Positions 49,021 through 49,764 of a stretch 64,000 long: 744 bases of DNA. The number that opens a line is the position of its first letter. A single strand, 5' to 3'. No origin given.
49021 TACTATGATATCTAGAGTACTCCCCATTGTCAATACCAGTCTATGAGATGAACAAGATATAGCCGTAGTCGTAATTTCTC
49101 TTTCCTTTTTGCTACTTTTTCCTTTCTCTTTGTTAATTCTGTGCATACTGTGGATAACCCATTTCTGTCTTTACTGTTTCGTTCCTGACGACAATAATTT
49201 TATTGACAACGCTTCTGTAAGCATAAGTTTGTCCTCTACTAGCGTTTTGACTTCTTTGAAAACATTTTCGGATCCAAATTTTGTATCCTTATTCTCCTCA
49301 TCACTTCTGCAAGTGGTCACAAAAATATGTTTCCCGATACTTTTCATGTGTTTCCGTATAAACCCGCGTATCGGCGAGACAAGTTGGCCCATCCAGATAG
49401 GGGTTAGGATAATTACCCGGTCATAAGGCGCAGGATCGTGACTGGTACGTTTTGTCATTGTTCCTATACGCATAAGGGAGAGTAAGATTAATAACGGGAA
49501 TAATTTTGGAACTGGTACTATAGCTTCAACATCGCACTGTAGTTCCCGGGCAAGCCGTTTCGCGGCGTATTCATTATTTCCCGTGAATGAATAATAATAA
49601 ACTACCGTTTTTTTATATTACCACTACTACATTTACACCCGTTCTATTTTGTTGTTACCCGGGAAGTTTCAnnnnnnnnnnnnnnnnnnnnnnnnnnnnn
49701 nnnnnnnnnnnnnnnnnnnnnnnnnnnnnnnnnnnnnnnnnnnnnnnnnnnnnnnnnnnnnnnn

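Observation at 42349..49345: About 150-bp direct repeats derived from a flavodoxin gene 3' end bracket a 6.7 kb TonB-ExbB-ExbD-ExbD-TBDT-GH127 block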

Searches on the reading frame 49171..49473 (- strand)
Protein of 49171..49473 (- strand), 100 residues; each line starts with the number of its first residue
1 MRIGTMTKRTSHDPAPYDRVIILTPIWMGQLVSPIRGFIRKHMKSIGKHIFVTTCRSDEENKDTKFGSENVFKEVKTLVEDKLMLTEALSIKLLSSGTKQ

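Call 5: search_protein_families(library=pfam, proteins=[window:49171-49473:-], max_evalue=0.01)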
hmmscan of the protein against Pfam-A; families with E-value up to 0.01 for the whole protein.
window:49171-49473:- (100 aa): 1 family
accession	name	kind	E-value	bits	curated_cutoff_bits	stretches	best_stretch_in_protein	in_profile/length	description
PF12724.12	Flavodoxin_5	-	2.2e-05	25.3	27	1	10-69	37-94/145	Flavodoxin domain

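Call 20: search_protein_representatives(alignment_id=A2)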
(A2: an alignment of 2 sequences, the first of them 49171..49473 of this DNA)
Query: 2 sequences, 131 profile positions. Proteins with E-value up to 0.001 (for the whole library): 118; up to 1e-10: 60; up to 1e-30: 2. The best 118 are listed.
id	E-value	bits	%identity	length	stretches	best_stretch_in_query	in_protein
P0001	7.4e-59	213.5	-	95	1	6-100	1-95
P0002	2.0e-52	192.7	-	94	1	43-131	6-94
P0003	1.7e-29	118.6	-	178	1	14-129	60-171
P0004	8.5e-29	116.3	-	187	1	3-130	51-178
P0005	4.6e-26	107.4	-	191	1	8-130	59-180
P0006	7.8e-26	106.7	-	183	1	10-131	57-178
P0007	1.3e-25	106.0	-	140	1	1-128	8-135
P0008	3.0e-23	98.3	-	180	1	11-128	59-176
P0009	3.1e-23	98.3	-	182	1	1-129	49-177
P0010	3.3e-23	98.2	-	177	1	4-130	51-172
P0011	5.7e-23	97.4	-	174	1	12-116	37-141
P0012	1.3e-22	96.3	-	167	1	5-130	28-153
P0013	2.7e-22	95.2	-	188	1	16-130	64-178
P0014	9.3e-22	93.5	-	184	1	3-126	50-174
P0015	1.2e-21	93.1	-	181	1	16-130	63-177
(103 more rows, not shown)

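Call 27: find_encoding_contigs(protein=P0004, flank=8000, max_places=4)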
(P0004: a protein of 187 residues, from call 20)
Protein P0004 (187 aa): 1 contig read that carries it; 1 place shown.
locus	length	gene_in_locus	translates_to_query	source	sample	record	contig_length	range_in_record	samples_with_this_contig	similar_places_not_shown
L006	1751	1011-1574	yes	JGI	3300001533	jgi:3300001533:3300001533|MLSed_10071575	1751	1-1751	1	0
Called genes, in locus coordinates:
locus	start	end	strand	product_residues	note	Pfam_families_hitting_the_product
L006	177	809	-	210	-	PF01370:Epimerase, PF05368:NmrA, PF13460:NAD_binding_10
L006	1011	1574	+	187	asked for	PF12724:Flavodoxin_5 (faint)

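Call 28: find_encoding_contigs(protein=P0003, flank=8000, max_places=4)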
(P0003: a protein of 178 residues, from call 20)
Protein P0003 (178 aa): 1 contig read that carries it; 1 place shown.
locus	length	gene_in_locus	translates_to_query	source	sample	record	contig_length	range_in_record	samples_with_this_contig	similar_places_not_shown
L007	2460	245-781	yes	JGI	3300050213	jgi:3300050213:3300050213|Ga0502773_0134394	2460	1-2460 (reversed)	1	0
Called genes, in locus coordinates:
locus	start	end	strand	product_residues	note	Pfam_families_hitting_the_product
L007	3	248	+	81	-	?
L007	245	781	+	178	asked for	PF12724:Flavodoxin_5 (faint)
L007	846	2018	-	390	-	PF07690:MFS_1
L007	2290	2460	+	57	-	?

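Call 48: search_protein_families(library=ncbifam, proteins=[P0003, P0004, P0005, P0006, P0009], max_evalue=0.1)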
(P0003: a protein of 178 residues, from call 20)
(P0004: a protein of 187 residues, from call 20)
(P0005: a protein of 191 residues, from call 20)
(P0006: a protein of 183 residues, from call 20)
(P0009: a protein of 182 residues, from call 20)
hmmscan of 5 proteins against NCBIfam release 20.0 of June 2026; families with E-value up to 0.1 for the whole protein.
P0003 (178 aa): 6 families
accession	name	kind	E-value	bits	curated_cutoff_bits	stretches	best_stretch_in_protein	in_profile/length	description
NF038196.1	ferrodoxin_EFR1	subfamily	3e-08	34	75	1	6-107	1-86/242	EFR1 family ferrodoxin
NF005501.0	PRK07116.1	subfamily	4.1e-08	32.8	198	2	2-34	4-36/161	flavodoxin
NF006739.0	PRK09267.1-5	subfamily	0.0024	17.6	175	0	1-29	1-29/168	flavodoxin FldA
NF008316.0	PRK11104.1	equivalog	0.036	13.9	142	0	3-94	2-79/177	menaquinone-dependent protoporphyrinogen IX dehydrogenase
NF045594.1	flavodox_BilS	equivalog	0.043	13.8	155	1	6-28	3-25/160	flavodoxin family protein BilS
TIGR01753.1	flav_short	equivalog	0.059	13.9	123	0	5-28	2-25/140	flavodoxin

P0004 (187 aa): 5 families
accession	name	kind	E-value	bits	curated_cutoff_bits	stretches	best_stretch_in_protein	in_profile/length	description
NF038196.1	ferrodoxin_EFR1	subfamily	6.9e-06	26.3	75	2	6-36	1-28/242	EFR1 family ferrodoxin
NF005501.0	PRK07116.1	subfamily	7.7e-06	25.4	198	1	55-130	68-141/161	flavodoxin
NF006739.0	PRK09267.1-5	subfamily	0.045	13.5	175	0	1-36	1-36/168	flavodoxin FldA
NF002126.0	PRK00964.1-4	subfamily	0.06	12.9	161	1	95-131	69-105/186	tetrahydromethanopterin S-methyltransferase subunit A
NF053604.1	PyCsp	equivalog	0.084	13.1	120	0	20-42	8-30/67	RNA chaperone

P0005 (191 aa): 2 families
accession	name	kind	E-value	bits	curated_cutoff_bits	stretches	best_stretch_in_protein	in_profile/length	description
NF038196.1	ferrodoxin_EFR1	subfamily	0.00011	22.4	75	1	9-115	1-89/242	EFR1 family ferrodoxin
NF005501.0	PRK07116.1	subfamily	0.00083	18.8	198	0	62-110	72-120/161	flavodoxin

P0006 (183 aa): 2 families
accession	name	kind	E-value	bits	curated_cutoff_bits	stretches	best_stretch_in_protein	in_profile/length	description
NF038196.1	ferrodoxin_EFR1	subfamily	2e-05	24.7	75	1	5-108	1-86/242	EFR1 family ferrodoxin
NF005501.0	PRK07116.1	subfamily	5e-05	22.8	198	0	3-35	6-38/161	flavodoxin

P0009 (182 aa): 3 families
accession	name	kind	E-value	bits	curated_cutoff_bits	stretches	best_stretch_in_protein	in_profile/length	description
NF005501.0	PRK07116.1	subfamily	1.3e-05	24.7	198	1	1-36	3-38/161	flavodoxin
NF038196.1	ferrodoxin_EFR1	subfamily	0.00019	21.6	75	1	6-106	1-83/242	EFR1 family ferrodoxin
NF008316.0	PRK11104.1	equivalog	0.00073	19.4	142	1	3-96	2-79/177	menaquinone-dependent protoporphyrinogen IX dehydrogenase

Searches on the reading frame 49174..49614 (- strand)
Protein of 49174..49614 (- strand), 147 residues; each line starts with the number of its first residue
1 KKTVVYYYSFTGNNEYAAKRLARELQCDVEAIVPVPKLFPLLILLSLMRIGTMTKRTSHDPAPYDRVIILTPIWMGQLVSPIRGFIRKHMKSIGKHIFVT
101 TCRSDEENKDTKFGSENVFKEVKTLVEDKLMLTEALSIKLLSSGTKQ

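Call 43: find_related_loci(query=A4, collection=metagenome_contigs, flank=10000)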
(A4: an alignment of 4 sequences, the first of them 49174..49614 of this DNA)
Query A4 (147 aa) in metagenome_contigs; peptide patterns used: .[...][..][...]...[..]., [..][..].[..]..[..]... (x = any residue, [..] = any of these).
467 stretches matched a pattern; 277 encode a relative of the query (tblastn E <= 1e-3); the best 80 are kept; 80 distinct loci.
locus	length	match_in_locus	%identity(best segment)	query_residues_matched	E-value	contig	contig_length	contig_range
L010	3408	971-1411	48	1-147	4e-44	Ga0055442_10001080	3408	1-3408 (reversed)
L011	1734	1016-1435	47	2-141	1e-40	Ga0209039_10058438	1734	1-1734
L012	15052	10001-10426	46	1-142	3e-38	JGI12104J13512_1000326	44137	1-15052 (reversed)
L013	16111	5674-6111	44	2-147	2e-37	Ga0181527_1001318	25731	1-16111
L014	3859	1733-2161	45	1-147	3e-37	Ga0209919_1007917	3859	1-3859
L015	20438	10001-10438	45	2-147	2e-37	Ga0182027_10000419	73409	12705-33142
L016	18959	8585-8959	49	1-125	5e-37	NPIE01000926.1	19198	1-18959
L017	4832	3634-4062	45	1-147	3e-37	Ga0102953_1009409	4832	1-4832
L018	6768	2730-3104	49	1-125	2e-37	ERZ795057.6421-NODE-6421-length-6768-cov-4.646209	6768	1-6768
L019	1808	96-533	44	2-147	1e-37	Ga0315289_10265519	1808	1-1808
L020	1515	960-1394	42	2-146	4e-37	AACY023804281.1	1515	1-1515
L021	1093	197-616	44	2-141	2e-37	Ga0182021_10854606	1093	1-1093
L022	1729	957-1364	44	2-141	6e-36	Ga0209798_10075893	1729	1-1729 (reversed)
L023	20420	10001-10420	42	2-141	1e-35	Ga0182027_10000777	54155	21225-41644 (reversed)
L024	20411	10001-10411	44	2-138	2e-35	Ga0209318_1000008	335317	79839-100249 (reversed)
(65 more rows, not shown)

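Call 48: search_protein_families(library=ncbifam, proteins=[window:49174-49614:-], max_evalue=0.1)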
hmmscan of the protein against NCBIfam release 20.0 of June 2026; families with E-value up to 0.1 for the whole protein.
window:49174-49614:- (147 aa): 4 families
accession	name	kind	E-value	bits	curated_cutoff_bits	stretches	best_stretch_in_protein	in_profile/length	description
NF038196.1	ferrodoxin_EFR1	subfamily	5.5e-08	33.1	75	2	5-31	1-27/242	EFR1 family ferrodoxin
NF005501.0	PRK07116.1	subfamily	1.7e-05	24.3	198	1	1-34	4-37/161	flavodoxin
TIGR01755.1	flav_wrbA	equivalog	0.084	12.8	132.5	1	2-90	2-95/197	NAD(P)H:quinone oxidoreductase type IV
NF002999.0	PRK03767.1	equivalog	0.097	12.5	141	0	2-88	3-94/200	NAD(P)H:quinone oxidoreductase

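Call 49: search_solved_structures(query=A3, max_evalue=1)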
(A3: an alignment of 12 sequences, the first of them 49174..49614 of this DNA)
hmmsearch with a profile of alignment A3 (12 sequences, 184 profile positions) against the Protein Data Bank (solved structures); distinct sequences matched with E-value up to 1: 37.
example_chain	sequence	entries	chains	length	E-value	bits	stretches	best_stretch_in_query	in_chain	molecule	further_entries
2mwm_A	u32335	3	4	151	2.7e-07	33.5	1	2-109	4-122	Putative trp repressor binding protein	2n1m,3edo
4ici_A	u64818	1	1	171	0.0013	21.5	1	3-104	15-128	Putative flavoprotein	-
4j8p_A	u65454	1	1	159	0.0059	19.4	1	3-76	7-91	Flavodoxin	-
2r96_A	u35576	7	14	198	0.023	17.4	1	1-89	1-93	Flavoprotein WrbA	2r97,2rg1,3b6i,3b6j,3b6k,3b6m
6t1t_A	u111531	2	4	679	0.041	16.6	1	63-138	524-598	NADPH--cytochrome P450 reductase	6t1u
7q6n_A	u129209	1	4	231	0.057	16.2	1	1-89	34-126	NAD(P)H dehydrogenase (quinone)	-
1wsb_A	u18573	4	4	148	0.063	16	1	1-29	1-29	FLAVODOXIN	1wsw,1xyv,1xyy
1fx1_A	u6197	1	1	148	0.064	16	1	1-33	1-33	FLAVODOXIN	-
3zho_A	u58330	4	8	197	0.066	15.9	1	3-89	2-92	FLAVOPROTEIN WRBA | NAD(P)H dehydrogenase (quinone)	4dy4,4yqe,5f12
3klb_A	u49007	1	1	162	0.096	15.4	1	3-37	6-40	Putative Flavoprotein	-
5yob_A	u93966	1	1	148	0.16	14.7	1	3-29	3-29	Flavodoxin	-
5yoe_A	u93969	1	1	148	0.16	14.7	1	3-29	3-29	Flavodoxin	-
5yoc_A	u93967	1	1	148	0.16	14.7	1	3-29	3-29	Flavodoxin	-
1j8q_A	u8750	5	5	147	0.19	14.5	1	3-29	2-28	FLAVODOXIN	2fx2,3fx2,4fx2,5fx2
1j9g_A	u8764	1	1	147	0.19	14.5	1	3-29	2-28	Flavodoxin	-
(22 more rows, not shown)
